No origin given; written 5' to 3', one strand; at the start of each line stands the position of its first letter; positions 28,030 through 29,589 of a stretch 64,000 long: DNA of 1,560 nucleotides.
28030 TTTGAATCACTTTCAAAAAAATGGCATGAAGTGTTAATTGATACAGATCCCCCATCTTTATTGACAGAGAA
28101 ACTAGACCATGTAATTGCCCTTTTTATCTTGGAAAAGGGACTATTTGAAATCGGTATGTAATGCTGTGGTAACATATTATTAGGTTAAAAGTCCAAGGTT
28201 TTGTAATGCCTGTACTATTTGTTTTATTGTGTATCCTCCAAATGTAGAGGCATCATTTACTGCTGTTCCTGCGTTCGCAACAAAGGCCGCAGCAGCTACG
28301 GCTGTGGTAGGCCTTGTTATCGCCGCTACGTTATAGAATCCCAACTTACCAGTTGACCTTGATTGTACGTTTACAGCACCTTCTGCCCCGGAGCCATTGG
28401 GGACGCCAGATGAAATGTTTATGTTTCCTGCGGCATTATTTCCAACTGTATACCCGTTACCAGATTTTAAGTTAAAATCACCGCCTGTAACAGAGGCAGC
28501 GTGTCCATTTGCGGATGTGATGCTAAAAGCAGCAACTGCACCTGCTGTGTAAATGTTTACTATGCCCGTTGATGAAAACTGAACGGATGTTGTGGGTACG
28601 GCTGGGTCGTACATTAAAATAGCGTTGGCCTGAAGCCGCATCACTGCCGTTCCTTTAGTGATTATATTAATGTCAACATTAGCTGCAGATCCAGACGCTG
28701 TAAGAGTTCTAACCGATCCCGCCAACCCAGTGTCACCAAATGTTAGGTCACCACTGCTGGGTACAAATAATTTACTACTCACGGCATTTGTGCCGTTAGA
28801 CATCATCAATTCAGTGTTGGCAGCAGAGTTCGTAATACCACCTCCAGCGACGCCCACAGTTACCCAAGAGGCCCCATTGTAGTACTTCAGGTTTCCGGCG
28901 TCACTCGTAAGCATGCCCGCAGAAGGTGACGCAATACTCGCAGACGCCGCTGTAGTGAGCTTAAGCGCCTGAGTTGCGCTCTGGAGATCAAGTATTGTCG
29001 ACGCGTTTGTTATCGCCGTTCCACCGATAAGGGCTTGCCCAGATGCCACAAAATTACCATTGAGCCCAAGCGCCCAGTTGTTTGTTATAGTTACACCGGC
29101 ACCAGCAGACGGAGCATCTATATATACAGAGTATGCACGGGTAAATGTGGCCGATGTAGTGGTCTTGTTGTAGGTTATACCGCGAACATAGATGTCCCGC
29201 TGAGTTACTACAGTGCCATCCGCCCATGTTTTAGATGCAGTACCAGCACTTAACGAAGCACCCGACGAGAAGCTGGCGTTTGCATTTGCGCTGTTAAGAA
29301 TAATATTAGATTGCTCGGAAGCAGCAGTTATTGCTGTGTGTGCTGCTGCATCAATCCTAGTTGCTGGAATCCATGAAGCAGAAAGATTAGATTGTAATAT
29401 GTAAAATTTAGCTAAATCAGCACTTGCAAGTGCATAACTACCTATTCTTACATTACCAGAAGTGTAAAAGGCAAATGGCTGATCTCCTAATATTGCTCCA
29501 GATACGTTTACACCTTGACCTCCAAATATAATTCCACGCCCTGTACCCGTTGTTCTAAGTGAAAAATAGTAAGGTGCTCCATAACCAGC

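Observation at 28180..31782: Tail-fibre gene with an internal domain duplication and a compositionally foreign (GC-rich) C-terminal third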

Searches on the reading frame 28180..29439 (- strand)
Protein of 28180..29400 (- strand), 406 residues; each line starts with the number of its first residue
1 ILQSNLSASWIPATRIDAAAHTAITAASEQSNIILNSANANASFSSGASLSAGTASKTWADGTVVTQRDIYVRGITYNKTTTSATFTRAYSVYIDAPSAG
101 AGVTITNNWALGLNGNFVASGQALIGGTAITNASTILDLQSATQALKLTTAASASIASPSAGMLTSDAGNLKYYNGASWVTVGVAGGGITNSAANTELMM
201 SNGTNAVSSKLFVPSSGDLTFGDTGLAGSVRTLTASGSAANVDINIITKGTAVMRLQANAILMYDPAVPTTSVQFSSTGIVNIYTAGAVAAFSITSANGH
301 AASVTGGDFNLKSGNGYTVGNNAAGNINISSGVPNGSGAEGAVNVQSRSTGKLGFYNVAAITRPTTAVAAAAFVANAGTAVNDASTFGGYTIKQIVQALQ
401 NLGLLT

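Call 17: find_homologous_proteins(query=window:28180-29184:-)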
Query window:28180-29184:- (334 aa): 67 proteins with E <= 0.001 among 8000 candidates.
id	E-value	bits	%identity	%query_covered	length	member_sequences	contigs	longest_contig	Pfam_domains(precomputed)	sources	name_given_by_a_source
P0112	5.5e-64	235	59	71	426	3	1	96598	-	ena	-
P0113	6.4e-23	100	38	63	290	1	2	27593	-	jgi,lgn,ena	jgi:hypothetical protein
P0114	6.7e-20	90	59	20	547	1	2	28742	-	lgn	-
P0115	3.7e-18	84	72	16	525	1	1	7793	-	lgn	-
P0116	2.1e-17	82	72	16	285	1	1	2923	-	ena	-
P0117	1.3e-16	79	72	16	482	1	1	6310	-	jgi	-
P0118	3.6e-15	74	57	24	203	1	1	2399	-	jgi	jgi:hypothetical protein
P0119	4.2e-15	74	51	26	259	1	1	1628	-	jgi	jgi:hypothetical protein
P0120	1.2e-14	73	62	23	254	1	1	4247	-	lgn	-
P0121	1.3e-14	72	80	16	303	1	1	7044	-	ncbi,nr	ncbi:MAG: hypothetical protein E6R03_04530 [Hyphomicrobiaceae bacterium]|nr:MAG: hypothetical protei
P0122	1.6e-14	72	77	17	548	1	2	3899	-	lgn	-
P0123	2.3e-14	72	51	28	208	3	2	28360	-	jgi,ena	-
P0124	4.7e-14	71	75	17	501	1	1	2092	-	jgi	jgi:hypothetical protein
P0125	7.2e-14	70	62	20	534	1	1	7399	-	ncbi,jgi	jgi:hypothetical protein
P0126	1.0e-13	69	52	26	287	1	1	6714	-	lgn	-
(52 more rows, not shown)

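Call 18: find_related_loci(query=window:28180-29400:-, collection=viral_contigs, flank=10000)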
Query window:28180-29400:- (406 aa) in viral_contigs; peptide patterns used: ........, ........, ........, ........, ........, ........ (x = any residue, [..] = any of these).
23 stretches matched a pattern; 1 encode a relative of the query (tblastn E <= 1e-3); 1 distinct loci.
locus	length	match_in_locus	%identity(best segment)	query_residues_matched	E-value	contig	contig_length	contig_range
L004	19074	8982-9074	65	166-196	1e-6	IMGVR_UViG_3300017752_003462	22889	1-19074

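Call 20: find_encoding_contigs(protein=P0112, flank=10000, max_places=3)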
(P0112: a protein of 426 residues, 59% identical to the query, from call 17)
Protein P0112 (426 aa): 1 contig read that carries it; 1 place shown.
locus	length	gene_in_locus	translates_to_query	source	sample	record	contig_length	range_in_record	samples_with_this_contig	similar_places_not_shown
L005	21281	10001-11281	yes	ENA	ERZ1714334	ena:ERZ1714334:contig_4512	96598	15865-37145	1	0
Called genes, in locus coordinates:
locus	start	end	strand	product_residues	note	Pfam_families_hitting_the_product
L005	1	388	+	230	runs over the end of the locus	-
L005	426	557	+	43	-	-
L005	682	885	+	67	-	-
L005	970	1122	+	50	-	-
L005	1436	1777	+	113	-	-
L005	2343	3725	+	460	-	PF23898:Crass_capsid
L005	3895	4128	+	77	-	-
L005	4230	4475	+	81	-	-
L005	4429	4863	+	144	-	-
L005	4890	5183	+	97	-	-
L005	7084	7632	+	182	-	-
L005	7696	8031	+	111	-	-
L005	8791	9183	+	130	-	-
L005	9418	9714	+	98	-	-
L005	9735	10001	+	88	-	-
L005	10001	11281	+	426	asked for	-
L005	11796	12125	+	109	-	-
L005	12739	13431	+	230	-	-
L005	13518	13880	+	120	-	-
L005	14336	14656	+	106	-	-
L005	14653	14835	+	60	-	-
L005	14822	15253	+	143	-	PF18925:DUF5675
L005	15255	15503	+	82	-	-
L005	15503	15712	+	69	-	-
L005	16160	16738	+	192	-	-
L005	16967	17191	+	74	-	-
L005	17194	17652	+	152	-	-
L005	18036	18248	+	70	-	-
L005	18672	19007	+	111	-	-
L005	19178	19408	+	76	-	-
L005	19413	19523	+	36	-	-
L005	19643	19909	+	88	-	-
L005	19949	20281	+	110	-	-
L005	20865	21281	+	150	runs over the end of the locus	-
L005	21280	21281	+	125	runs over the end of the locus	-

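Call 34: find_related_loci(query=window:28183-29295:-, collection=metagenome_contigs, flank=8000)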
Query window:28183-29295:- (371 aa) in metagenome_contigs; peptide patterns used: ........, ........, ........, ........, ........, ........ (x = any residue, [..] = any of these).
139 stretches matched a pattern; 2 encode a relative of the query (tblastn E <= 1e-3); 2 distinct loci.
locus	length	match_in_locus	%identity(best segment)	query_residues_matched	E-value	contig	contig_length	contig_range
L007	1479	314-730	47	90-227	4e-32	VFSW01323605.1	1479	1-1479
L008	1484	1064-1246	72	20-80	1e-23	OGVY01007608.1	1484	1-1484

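Call 35: find_related_loci(query=window:28183-29295:-, collection=genome_contigs, flank=8000)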
Query window:28183-29295:- (371 aa) in genome_contigs; peptide patterns used: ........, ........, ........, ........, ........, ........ (x = any residue, [..] = any of these).
66 stretches matched a pattern, but none encodes a relative of the query by tblastn (E <= 1e-3).
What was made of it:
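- On Horizontally exchanged gene segment: Scans of viral, metagenome and genome collections found nothing closer (calls 17, 18, 34, 35).
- Tried and rejected: Viral, metagenome and genome collections yielded only short or distant matches (calls 18, 34, 35).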

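Call 61: predict_structure(alignment_id=A3)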
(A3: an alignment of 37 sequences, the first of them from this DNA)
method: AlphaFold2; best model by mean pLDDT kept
length: 419 residues; sequences in the alignment: 37
mean_pLDDT: 65.9   pTM: 0.40
mean pLDDT of the five models: 65.9, 64.4, 63.4, 61.5, 60.3
residues with pLDDT >= 90: 2; 70-90: 195; 50-70: 146; < 50: 76
segments of 3 or more residues with pLDDT < 50: 1-11, 31-36, 49-62, 127-142, 144-149, 162-169
pLDDT, mean of each block of 10 residues (from residue 1): 45 54 53 48 54 44 58 77 68 78 63 79 52 44 47 49 47 55 71 66 59 75 68 66 80 88 86 80 68 76 73 68 79 78 84 80 66 57 56 71 81 79
secondary structure, 60 per line:
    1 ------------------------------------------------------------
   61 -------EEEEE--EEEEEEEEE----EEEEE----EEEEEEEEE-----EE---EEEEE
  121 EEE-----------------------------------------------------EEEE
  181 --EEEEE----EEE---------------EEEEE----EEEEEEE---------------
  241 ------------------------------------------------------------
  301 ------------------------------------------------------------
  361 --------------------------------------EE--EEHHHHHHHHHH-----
elements in order: E68-72 E75-83 E88-92 E97-105 E116-123 E177-180 E183-187 E192-194 E210-214 E219-225 H405-414
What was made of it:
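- On Modular phage receptor-binding tail fibre: Only a monomer AF2 model was possible (pLDDT 66, extended chain without secondary structure for aa ~1020-1140; call 61).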

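Call 64: fold_search(model_id=the predicted structure, library=pdb)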
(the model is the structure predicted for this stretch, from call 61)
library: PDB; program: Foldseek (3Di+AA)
matches with E <= 10: 7; with E <= 0.001: 0
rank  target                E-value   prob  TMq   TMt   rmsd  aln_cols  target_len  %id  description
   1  6x3m_F                7.0e+00  0.02  0.12  0.13  13.8       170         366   19  Crystal structure of full-length Streptococcal bacteriophage hyaluronidase in complex with unsaturated hyaluronan octa (released 2021-06-09)
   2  7rej_A                7.4e+00  0.01  0.07  0.08  14.6       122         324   10  Tailspike protein 4 (TSP4) from phage CBA120, residues 1-335, obtained in the presence of NaK-Tartrate (released 2022-02-23)
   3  5xdm_B                7.9e+00  0.01  0.05  0.12  12.5        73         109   11  Structure of the C-terminal domain of E. coli MinC at 3.0 angstrom resolution (released 2018-02-07)
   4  8yt8_B                8.4e+00  0.02  0.13  0.18  15.4       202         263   12  Cryo-EM structure of the dystrophin glycoprotein complex (released 2024-12-11)
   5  5i04_A                8.4e+00  0.02  0.09  0.06   7.0        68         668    7  Crystal structure of the orphan region of human endoglin/CD105 (released 2017-06-07)
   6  7rej_B                9.0e+00  0.01  0.07  0.10  15.6       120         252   11  Tailspike protein 4 (TSP4) from phage CBA120, residues 1-335, obtained in the presence of NaK-Tartrate (released 2022-02-23)
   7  7rfo_B                9.0e+00  0.01  0.07  0.08  14.0       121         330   10  SeMet Tailspike protein 4 (TSP4) phage CBA120, residues 1-335, obtained in the presence of LiSO4 (released 2022-02-23)

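Call 65: fold_search(model_id=the predicted structure, library=viral)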
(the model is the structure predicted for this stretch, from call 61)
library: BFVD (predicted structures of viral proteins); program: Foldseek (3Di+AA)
matches with E <= 10: 206; with E <= 0.001: 0
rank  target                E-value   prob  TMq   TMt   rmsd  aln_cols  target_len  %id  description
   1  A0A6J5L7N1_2          1.1e-02  0.08  0.07  0.04  23.5       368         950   13  Uncharacterized protein [uncultured Caudovirales phage]
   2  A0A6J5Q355            3.8e-02  0.09  0.12  0.08  22.3       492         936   16  Uncharacterized protein [uncultured Caudovirales phage]
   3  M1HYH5                5.2e-02  0.09  0.12  0.10  34.8       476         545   15  (no name in the UniProt tables at hand)
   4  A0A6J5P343            7.2e-02  0.06  0.06  0.09  26.8       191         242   14  Uncharacterized protein [uncultured Caudovirales phage]
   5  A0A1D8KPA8            7.6e-02  0.08  0.12  0.10  26.9       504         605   15  Major tropism determinant N-terminal domain-containing protein [Synechococcus phage S-CAM9]
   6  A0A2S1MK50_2          7.6e-02  0.04  0.09  0.03  38.1       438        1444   14  EO2-4 [Rhynchobatus djiddensis adomavirus 1]
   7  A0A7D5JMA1            8.1e-02  0.06  0.08  0.04  25.0       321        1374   15  Peptidase S74 domain-containing protein [Synechococcus phage S-CAM7]
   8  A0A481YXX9            1.2e-01  0.08  0.09  0.05  21.8       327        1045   14  Uncharacterized protein [Marseillevirus LCMAC201]
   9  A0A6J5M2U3            1.4e-01  0.35  0.11  0.08  23.2       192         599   16  Uncharacterized protein (Fragment) [uncultured Caudovirales phage]
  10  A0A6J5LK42            1.6e-01  0.38  0.09  0.14  12.8       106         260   24  Putative tail fiber protein gp53-like C-terminal domain-containing protein [uncultured Caudovirales phage]
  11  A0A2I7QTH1            1.7e-01  0.08  0.08  0.07  19.6       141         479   16  (no name in the UniProt tables at hand)
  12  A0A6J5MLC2            1.9e-01  0.04  0.09  0.08  22.8       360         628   12  Uncharacterized protein [uncultured Caudovirales phage]
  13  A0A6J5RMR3            2.4e-01  0.30  0.14  0.12   9.7       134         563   18  Uncharacterized protein [uncultured Caudovirales phage]
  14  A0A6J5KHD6            2.4e-01  0.09  0.14  0.07  31.1       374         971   15  Pectate lyase superfamily protein [uncultured Caudovirales phage]
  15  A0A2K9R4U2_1          2.5e-01  0.08  0.11  0.07  29.0       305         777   12  (no name in the UniProt tables at hand)
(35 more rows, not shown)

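Call 84: search_solved_structures(query=A3, max_evalue=1)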
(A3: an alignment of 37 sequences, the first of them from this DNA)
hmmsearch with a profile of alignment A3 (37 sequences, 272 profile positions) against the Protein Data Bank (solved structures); distinct sequences matched with E-value up to 1: 0.
